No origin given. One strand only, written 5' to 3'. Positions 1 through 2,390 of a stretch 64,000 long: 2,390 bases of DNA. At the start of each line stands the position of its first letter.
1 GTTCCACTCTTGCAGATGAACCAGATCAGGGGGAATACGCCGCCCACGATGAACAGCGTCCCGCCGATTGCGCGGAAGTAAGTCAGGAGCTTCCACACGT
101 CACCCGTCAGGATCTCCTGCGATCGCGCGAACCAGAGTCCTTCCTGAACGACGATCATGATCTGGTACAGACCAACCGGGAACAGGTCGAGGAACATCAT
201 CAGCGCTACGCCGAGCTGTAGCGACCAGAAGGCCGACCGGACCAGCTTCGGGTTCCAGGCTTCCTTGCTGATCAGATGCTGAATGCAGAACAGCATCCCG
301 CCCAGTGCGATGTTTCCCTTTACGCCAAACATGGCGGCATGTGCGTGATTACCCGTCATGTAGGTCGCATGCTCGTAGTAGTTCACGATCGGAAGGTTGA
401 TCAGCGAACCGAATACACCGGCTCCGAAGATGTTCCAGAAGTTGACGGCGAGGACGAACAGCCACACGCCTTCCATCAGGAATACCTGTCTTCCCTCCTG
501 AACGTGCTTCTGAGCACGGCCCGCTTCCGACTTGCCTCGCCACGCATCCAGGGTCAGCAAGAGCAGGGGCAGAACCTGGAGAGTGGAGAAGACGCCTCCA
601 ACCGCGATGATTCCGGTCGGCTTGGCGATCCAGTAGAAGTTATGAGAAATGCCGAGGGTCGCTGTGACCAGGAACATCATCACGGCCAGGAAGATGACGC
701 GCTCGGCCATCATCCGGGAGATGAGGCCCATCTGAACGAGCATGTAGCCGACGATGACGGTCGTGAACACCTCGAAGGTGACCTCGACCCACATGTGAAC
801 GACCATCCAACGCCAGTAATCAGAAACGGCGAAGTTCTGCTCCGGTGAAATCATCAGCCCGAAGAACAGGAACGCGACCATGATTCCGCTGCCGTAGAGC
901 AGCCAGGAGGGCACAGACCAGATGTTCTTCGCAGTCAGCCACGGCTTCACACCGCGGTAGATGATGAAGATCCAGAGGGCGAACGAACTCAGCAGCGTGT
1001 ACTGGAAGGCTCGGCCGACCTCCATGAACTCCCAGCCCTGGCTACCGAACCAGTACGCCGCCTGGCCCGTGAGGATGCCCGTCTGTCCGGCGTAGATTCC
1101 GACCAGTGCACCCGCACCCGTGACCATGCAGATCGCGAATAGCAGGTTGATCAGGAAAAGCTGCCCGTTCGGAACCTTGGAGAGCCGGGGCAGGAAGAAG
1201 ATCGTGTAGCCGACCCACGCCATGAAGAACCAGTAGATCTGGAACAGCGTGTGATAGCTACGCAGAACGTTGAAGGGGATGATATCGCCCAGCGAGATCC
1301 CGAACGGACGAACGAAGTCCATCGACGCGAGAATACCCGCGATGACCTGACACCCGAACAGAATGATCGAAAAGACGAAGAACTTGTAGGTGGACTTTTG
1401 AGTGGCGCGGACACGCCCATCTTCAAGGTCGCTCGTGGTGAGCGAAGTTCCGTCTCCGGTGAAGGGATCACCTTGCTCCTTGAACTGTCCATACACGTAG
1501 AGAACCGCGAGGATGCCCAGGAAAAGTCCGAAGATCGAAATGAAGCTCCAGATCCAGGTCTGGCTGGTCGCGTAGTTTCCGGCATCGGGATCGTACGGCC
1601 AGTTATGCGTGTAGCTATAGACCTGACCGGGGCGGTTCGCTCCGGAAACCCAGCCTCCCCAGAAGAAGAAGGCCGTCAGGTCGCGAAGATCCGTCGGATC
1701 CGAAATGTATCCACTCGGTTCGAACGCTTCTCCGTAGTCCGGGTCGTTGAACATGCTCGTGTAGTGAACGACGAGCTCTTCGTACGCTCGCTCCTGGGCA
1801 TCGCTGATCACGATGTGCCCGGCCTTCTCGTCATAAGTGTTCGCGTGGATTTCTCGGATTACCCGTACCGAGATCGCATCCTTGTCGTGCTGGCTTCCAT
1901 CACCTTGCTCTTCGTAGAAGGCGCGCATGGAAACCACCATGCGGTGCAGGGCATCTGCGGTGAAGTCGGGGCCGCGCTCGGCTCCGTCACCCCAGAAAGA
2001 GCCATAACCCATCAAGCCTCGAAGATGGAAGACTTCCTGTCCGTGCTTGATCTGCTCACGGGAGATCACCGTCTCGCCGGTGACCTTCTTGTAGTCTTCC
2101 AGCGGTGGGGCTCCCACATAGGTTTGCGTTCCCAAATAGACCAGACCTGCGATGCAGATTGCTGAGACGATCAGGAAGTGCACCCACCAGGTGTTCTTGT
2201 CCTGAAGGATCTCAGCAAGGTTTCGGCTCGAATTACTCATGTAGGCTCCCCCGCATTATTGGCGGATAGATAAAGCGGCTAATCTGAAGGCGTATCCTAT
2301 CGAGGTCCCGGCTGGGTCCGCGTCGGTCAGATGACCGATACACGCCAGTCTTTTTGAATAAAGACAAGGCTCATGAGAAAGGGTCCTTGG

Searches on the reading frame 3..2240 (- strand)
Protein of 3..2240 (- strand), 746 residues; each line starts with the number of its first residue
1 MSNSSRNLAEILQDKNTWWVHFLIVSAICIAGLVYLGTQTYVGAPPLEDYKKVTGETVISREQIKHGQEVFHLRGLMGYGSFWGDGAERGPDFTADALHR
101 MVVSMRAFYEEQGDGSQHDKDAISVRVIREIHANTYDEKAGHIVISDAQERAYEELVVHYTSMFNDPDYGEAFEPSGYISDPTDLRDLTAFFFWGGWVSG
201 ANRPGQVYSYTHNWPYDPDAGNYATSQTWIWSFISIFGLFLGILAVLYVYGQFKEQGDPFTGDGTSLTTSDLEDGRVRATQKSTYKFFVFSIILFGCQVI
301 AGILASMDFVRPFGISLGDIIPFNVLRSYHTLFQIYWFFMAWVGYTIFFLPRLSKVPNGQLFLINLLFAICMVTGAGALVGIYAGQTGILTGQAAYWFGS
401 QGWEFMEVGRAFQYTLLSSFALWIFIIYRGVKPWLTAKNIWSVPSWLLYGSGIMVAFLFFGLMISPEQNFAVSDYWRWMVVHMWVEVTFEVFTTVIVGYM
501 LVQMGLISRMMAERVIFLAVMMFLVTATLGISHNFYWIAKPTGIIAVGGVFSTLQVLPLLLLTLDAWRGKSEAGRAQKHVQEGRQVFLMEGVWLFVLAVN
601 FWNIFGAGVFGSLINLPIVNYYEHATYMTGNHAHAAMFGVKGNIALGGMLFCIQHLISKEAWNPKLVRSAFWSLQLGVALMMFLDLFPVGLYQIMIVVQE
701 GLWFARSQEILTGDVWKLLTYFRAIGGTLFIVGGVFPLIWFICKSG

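Call 17: search_protein_families(library=pfam, max_evalue=0.001, proteins=[window:3-2240:-])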
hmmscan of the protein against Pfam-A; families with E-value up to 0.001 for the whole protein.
window:3-2240:- (746 aa): 2 families
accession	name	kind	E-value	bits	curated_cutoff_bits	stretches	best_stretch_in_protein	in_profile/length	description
PF00115.25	COX1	-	3e-48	165.2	34.8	1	284-728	3-435/436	Cytochrome C and Quinol oxidase polypeptide I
PF22085.1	NorB_cytochrome_c-like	-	2.5e-46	158.8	29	1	52-216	6-181/181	Nitric oxide reductase subunit B, cytochrome c-like domain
